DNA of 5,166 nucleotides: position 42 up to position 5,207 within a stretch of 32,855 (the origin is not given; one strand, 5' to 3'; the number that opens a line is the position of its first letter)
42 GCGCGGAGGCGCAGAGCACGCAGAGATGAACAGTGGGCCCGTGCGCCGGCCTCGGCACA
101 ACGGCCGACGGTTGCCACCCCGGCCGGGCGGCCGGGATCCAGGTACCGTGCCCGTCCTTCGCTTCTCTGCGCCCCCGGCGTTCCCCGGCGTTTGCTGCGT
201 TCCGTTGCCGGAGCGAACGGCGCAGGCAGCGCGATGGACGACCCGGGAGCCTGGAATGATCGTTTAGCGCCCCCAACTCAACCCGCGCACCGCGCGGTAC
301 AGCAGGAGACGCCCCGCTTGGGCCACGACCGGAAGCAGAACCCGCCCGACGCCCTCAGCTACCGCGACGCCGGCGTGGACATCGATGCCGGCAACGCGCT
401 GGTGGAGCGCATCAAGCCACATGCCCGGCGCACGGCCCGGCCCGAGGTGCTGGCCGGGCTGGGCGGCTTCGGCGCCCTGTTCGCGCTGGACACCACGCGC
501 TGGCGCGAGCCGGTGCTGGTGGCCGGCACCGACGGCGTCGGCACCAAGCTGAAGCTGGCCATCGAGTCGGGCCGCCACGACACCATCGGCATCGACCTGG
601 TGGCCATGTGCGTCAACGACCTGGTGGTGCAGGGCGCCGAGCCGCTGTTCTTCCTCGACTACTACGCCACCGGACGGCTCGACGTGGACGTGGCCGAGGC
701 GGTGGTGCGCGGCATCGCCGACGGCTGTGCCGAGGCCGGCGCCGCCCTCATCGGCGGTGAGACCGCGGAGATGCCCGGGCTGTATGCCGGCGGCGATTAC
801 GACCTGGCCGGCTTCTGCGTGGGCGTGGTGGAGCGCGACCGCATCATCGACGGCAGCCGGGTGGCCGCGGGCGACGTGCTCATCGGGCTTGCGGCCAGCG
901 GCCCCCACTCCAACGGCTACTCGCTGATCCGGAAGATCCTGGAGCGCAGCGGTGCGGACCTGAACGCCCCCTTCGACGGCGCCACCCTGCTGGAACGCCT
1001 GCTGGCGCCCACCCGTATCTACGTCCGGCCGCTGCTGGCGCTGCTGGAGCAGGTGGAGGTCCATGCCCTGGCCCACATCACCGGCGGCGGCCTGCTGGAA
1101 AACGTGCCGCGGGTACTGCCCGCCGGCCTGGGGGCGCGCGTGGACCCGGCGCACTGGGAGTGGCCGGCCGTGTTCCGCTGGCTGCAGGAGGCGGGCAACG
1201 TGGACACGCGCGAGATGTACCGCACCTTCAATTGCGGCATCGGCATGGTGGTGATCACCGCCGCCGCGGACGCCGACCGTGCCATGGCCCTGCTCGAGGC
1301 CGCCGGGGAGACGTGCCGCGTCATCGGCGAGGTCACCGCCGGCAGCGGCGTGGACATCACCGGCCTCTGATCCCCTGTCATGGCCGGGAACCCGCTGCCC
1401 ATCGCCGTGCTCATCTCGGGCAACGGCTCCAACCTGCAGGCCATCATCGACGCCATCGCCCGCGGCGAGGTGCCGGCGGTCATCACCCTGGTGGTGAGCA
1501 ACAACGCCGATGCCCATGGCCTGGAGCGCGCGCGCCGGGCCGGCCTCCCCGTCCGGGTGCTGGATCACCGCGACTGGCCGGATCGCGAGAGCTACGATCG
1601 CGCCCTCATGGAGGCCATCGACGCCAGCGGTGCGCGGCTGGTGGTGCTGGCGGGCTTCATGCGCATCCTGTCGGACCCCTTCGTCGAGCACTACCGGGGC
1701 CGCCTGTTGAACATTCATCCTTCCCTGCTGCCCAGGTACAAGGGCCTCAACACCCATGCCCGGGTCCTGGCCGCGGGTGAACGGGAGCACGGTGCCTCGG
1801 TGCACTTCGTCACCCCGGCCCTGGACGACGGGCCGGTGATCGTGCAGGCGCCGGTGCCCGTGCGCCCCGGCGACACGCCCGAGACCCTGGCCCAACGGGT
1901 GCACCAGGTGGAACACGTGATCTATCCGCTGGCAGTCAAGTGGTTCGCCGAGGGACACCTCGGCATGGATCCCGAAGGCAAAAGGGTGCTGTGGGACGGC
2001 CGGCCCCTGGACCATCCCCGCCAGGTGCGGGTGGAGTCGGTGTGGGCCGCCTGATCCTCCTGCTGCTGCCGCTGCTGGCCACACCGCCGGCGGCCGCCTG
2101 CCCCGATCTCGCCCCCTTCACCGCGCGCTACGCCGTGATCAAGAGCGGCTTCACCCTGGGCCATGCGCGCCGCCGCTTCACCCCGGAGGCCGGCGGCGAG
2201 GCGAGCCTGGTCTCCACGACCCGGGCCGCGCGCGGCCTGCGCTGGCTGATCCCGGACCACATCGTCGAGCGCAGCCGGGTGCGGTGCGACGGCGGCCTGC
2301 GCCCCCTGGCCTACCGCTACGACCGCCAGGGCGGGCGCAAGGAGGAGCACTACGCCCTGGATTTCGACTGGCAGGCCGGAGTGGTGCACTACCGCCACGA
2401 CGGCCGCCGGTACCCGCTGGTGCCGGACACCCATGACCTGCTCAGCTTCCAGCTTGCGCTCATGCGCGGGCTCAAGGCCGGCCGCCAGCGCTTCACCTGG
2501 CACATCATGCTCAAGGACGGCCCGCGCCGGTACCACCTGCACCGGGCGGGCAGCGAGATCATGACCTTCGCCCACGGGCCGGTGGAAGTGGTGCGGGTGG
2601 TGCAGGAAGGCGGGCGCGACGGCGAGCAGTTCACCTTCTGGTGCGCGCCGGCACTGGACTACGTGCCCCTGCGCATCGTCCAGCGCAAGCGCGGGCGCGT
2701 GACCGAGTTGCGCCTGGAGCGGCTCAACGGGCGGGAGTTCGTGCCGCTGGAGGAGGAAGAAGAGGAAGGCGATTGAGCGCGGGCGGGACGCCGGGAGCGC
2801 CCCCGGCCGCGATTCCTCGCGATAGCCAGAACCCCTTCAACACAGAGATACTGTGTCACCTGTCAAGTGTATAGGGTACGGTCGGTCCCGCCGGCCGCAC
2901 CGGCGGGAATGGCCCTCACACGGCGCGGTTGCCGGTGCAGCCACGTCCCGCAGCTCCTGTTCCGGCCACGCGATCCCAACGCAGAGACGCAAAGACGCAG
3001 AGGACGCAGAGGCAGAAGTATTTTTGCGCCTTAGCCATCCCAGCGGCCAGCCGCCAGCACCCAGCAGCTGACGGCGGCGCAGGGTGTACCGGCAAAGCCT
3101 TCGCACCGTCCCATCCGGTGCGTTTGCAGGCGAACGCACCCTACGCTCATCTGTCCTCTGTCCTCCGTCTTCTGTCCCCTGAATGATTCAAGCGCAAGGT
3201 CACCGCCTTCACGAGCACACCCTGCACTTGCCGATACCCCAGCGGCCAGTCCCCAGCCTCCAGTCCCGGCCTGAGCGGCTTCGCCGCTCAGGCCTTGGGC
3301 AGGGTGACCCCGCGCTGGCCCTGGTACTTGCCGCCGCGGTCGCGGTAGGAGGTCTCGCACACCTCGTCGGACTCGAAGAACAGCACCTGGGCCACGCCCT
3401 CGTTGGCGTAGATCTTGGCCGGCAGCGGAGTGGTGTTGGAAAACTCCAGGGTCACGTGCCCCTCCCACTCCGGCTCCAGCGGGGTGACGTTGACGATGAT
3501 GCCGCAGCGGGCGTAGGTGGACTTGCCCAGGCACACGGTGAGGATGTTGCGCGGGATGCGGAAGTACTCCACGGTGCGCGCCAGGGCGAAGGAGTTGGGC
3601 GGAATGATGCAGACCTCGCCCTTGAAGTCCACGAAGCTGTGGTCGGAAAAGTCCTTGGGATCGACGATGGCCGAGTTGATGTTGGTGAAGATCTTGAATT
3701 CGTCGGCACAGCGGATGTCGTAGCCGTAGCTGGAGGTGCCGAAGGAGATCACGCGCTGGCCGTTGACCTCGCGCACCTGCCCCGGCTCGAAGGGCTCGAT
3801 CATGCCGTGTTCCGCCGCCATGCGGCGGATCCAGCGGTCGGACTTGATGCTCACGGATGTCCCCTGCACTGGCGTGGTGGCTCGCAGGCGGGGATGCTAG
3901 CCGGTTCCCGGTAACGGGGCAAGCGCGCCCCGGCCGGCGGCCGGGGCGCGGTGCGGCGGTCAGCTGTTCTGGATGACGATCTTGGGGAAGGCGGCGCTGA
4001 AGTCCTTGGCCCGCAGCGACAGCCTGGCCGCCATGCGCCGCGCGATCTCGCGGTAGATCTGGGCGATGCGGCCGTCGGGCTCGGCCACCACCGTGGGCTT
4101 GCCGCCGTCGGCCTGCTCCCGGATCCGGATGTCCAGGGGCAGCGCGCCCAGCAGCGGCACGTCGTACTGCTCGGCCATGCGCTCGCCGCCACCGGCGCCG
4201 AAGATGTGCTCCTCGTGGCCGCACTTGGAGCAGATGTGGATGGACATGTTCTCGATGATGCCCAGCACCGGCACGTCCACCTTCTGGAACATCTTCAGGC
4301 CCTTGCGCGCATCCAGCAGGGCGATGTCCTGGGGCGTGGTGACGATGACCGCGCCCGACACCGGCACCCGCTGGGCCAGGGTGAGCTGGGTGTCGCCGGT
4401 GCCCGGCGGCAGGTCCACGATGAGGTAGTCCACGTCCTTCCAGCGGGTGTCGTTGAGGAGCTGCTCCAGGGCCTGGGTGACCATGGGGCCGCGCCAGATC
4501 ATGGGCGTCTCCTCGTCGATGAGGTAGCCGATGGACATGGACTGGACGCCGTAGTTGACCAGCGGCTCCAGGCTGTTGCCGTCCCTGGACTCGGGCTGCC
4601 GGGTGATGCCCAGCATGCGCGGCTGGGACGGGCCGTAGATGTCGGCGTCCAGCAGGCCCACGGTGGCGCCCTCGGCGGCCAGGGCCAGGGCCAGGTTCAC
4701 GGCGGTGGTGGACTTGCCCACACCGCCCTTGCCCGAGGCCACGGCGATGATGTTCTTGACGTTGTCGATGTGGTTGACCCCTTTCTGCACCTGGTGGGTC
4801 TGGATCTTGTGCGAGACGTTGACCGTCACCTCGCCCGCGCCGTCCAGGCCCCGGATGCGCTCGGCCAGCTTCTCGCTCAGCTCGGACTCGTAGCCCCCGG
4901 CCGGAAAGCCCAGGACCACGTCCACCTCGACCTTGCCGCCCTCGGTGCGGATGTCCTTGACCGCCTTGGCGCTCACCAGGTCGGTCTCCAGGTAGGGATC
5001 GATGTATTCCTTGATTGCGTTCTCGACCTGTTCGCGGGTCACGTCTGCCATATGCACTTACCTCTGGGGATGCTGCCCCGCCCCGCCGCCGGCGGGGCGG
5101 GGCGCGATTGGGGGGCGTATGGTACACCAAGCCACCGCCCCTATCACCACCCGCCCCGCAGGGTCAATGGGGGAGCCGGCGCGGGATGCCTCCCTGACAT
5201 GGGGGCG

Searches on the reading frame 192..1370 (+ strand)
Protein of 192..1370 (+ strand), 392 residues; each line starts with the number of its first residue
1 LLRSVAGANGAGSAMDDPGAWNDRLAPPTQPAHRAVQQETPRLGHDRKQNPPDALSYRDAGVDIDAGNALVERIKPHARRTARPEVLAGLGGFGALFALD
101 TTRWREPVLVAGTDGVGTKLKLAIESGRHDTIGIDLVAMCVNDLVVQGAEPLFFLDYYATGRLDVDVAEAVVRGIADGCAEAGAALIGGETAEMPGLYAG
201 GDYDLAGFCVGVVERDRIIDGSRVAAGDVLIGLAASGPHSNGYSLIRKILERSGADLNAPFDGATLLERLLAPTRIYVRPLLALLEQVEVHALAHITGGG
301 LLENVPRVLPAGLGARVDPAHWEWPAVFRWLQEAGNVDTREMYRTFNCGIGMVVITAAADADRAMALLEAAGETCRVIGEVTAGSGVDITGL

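Call 15: search_protein_families(library=pfam, proteins=[window:192-1370:+], max_evalue=0.001)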
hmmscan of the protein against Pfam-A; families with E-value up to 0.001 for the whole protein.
window:192-1370:+ (392 aa): 2 families
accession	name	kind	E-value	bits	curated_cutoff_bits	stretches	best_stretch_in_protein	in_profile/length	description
PF02769.27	AIRS_C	-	2.1e-41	142.1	23.1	1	226-389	2-153/156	AIR synthase related protein, C-terminal domain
PF00586.29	AIRS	-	1e-24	87.5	24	1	108-213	14-112/112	AIR synthase related protein, N-terminal domain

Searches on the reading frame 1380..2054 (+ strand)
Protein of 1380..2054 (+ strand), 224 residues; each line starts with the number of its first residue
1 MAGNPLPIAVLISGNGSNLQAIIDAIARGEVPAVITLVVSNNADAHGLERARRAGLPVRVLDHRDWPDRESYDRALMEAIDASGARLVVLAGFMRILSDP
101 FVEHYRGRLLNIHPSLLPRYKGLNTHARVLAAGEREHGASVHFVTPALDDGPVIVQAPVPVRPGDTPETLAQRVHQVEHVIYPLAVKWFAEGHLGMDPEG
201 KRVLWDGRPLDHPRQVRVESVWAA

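Call 15: search_protein_families(library=pfam, proteins=[window:1380-2054:+], max_evalue=0.001)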
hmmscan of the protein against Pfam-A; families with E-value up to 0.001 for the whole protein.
window:1380-2054:+ (224 aa): 1 family
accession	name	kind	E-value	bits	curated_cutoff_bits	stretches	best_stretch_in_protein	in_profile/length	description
PF00551.24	Formyl_trans_N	-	8.8e-60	202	26.1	1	8-186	3-181/181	Formyl transferase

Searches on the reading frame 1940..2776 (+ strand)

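Call 15: search_protein_families(library=pfam, proteins=[window:1940-2776:+], max_evalue=0.001)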
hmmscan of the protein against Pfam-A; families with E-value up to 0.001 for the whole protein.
window:1940-2776:+ (278 aa): 1 family
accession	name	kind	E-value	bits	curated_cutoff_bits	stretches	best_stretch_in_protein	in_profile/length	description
PF11306.15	DUF3108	-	9e-19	68.5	26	1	61-248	3-197/209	Protein of unknown function (DUF3108)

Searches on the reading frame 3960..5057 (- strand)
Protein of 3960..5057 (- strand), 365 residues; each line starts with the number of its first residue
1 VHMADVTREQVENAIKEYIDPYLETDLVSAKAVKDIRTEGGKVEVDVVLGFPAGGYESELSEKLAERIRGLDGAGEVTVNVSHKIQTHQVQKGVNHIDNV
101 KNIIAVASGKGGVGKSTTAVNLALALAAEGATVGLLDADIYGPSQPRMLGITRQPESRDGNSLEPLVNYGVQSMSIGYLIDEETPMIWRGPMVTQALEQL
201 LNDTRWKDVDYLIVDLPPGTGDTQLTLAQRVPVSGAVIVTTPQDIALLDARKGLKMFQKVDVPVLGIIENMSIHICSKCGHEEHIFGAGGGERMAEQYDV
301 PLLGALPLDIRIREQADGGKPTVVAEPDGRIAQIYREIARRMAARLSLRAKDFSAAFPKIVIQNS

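Call 15: search_protein_families(library=pfam, proteins=[window:3960-5057:-], max_evalue=0.001)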
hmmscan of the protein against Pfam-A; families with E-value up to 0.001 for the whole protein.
window:3960-5057:- (365 aa): 9 families
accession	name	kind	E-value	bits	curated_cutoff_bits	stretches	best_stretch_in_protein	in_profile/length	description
PF10609.15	ParA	-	1.8e-105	352.2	27.1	1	99-342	1-245/246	NUBPL iron-transfer P-loop NTPase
PF01883.24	FeS_assembly_P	-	2.8e-14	53.6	23.5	1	8-80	1-72/73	Iron-sulfur cluster assembly protein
PF01656.29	CbiA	-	4.6e-13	49.6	25.4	1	104-320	1-123/125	CobQ/CobB/MinD/ParA nucleotide binding domain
PF13614.12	AAA_31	-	9.1e-11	42.4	27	1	102-141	2-41/177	AAA domain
PF09140.17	MipZ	-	3.7e-10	40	20.7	1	103-249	2-135/262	ATPase MipZ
PF00142.24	Fer4_NifH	-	1.5e-07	31.7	25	1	108-137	6-35/271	4Fe-4S iron sulfur cluster binding proteins, NifH/frxC family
PF07015.17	VirC1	-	7e-05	22.7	24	1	102-140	2-40/231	VirC1 protein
PF02374.21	ArsA_ATPase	-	0.00047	19.9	24.3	0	106-137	5-36/305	Anion-transporting ATPase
PF25199.1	nSTAND_NTPase5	-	0.00079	19.7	34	0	97-143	36-83/145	Novel STAND NTPase 5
